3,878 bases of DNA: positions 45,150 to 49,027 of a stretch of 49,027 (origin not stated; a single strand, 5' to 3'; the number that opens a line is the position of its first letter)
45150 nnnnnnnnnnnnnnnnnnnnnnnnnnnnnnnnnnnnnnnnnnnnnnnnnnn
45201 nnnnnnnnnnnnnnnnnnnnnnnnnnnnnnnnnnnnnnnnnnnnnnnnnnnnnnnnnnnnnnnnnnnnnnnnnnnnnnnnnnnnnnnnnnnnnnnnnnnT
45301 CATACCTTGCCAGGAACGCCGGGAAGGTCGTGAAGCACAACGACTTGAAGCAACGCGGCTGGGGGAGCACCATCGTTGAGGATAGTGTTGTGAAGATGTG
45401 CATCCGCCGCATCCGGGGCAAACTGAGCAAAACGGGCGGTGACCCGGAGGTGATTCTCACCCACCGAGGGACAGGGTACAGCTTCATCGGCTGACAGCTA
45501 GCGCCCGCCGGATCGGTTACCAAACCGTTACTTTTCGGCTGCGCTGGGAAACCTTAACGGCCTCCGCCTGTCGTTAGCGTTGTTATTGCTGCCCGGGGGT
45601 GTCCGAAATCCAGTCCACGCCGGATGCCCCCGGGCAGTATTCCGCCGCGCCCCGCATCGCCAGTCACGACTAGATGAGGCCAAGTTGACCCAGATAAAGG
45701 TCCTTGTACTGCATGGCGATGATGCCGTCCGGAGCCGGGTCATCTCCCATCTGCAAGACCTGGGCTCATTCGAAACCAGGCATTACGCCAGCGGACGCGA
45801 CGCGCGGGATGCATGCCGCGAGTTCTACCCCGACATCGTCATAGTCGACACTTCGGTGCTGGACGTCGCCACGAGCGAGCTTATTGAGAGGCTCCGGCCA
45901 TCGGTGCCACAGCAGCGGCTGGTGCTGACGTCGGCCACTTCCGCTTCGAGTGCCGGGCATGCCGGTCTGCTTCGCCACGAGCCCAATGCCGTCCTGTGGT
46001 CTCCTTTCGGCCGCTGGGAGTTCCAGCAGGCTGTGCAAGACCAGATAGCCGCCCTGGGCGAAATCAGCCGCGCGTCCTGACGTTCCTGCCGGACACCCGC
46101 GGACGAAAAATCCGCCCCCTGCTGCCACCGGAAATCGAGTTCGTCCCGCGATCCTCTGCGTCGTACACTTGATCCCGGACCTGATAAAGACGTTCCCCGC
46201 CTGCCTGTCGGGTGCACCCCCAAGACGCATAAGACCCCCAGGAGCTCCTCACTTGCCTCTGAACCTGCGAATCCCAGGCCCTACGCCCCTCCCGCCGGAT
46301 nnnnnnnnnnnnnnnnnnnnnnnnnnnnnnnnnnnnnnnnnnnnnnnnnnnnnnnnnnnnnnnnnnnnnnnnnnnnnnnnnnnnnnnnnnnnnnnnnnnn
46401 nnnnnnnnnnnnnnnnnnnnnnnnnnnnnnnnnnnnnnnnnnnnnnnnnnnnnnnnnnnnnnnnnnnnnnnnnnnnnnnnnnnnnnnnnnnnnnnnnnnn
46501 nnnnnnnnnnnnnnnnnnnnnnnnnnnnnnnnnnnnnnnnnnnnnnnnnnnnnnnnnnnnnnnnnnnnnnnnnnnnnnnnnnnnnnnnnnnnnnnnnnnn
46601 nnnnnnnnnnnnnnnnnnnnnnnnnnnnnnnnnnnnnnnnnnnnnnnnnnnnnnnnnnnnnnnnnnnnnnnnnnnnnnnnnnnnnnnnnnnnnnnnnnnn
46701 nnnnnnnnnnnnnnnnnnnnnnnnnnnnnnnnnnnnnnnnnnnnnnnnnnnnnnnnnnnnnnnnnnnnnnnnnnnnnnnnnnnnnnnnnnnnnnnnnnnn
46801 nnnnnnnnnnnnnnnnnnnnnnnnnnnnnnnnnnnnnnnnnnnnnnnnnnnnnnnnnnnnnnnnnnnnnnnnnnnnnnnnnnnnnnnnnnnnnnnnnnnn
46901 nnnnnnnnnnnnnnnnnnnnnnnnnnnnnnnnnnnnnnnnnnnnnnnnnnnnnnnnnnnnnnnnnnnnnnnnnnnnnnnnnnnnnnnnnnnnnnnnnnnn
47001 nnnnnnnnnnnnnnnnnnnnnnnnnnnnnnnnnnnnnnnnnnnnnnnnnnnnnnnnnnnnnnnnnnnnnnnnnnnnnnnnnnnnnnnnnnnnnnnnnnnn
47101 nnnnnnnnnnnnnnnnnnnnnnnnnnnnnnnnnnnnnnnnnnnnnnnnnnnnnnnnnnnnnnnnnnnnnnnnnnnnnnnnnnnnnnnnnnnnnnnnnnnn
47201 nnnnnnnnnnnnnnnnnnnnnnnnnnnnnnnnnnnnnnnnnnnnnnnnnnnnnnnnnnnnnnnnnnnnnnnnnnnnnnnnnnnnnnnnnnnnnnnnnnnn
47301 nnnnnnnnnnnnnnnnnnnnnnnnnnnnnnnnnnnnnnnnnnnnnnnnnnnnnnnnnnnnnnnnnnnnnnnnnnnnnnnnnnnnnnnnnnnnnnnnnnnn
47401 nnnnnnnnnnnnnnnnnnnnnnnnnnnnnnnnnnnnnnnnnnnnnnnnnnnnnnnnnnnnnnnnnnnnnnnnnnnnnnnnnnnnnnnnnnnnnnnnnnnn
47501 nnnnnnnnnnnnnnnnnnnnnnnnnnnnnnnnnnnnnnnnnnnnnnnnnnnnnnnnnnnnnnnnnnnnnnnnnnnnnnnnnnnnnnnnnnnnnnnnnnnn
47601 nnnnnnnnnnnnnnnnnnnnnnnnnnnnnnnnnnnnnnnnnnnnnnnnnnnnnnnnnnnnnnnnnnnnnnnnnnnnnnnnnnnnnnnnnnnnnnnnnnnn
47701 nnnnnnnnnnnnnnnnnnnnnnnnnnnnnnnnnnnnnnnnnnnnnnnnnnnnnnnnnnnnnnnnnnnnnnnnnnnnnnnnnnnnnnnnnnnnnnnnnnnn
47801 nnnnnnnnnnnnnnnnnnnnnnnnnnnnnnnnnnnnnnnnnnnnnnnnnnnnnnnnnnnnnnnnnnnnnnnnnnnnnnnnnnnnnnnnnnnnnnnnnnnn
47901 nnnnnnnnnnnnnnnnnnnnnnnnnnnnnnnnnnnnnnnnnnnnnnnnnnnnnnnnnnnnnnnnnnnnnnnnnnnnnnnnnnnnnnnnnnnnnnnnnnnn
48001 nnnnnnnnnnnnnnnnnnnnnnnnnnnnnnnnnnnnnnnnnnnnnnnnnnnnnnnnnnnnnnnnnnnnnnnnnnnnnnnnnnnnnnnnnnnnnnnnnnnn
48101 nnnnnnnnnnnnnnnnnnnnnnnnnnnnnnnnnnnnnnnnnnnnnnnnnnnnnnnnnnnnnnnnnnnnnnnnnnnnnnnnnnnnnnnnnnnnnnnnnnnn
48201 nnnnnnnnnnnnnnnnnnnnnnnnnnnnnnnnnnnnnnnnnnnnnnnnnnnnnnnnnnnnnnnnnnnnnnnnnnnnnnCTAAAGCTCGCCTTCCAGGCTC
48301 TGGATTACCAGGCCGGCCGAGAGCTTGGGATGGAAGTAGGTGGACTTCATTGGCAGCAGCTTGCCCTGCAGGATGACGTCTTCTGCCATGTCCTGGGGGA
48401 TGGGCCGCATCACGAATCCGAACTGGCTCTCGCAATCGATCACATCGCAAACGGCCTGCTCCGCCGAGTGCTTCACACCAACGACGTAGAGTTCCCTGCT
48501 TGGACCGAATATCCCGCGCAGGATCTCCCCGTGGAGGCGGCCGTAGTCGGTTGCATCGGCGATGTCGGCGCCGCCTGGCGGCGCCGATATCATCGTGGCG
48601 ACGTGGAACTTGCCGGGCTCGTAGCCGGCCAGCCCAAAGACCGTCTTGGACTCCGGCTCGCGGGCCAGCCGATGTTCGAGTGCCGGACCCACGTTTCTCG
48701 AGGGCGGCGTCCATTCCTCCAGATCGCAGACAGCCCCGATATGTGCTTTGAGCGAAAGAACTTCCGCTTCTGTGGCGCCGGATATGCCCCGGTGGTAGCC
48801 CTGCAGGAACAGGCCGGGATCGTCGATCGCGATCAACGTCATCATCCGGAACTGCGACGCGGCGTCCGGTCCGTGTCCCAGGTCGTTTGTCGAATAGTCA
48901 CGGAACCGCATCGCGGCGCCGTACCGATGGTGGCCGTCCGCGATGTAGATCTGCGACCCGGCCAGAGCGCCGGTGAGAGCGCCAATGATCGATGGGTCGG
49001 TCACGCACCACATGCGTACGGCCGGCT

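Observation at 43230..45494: Fully split four-step His-Asp-His-Asp phosphorelay encoded as four consecutive genes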

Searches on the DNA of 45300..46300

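Call 67: search_rna_families(source=window, start=45300, end=46300, threshold=evalue, max_evalue=10)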
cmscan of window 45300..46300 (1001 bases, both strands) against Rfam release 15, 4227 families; matches with E-value up to 10: 6.
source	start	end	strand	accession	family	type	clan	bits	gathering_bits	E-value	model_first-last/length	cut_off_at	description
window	45589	45637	+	RF00926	MIR1151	Gene; miRNA;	-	19.4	90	5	1-110/110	no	MIR1151 microRNA precursor family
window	45576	45651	+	RF04281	mir-8791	Gene; miRNA;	CL00146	17.1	85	2.8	1-77/77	no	mir-8791 microRNA precursor family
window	45571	45650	-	RF00958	mir-498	Gene; miRNA;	-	16.1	85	6.7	1-85/85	no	mir-498 microRNA precursor family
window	46019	46140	-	RF02175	SMAD5-AS1_3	Gene; lncRNA;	-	14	60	2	1-125/125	no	SMAD5 antisense RNA 1 conserved region 3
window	45828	45857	-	RF02741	Rev44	Gene; antisense;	-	8.9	178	9.5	285-315/336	no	Soft rot Enterobacteriaceae Rev 44 asRNA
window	46154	46300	+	RF02267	Vax2os1_2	Gene; lncRNA;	-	4.4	55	8.8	1-129/466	3'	Vax2os1 conserved region 2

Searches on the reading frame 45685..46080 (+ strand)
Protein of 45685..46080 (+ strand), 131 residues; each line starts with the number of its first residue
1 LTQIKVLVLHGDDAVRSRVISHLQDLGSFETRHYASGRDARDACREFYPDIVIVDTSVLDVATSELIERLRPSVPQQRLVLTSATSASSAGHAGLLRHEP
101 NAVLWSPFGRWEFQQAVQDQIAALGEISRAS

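Call 84: find_homologous_proteins(query=window:45685-46080:+, max_evalue=0.001)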
Query window:45685-46080:+ (131 aa): 12 proteins with E <= 0.001 among 74 candidates.
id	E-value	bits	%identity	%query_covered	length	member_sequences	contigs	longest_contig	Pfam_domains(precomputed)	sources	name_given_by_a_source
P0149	5.1e-78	277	99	100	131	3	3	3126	-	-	-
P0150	8.6e-76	270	95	100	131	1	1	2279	-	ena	-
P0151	1.7e-68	246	89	100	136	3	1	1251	-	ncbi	-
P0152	2.3e-68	246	89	100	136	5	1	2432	-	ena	-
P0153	6.7e-65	235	85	100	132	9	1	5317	-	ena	-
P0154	8.3e-62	225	79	100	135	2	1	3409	PF00072.31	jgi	jgi:CheY-like chemotaxis protein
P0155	4.3e-61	222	81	100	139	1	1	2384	-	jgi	jgi:CheY-like chemotaxis protein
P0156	2.5e-58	213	75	100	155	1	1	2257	PF00072.31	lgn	-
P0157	3.2e-57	210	79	100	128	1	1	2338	-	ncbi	-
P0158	1.6e-45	172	67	98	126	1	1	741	PF00072.31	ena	-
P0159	2.0e-44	169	66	98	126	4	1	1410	-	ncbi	-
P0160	1.5e-13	69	86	32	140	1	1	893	-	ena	-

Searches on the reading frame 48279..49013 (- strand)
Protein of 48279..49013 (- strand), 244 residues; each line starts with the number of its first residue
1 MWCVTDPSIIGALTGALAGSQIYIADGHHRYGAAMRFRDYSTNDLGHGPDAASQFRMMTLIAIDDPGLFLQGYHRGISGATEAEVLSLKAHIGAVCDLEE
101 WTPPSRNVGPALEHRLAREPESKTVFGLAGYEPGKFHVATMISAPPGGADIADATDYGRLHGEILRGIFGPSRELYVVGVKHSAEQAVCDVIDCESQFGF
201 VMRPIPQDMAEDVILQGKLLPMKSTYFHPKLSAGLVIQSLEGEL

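Call 10: search_protein_families(library=pfam, proteins=[window:48279-49013:-], max_evalue=0.01)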
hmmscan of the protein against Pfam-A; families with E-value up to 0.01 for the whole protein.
window:48279-49013:- (244 aa): 1 family
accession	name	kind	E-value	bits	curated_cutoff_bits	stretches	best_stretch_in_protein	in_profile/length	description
PF06245.16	DUF1015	-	1.4e-18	67.3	25.8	1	1-129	184-296/325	Protein of unknown function (DUF1015)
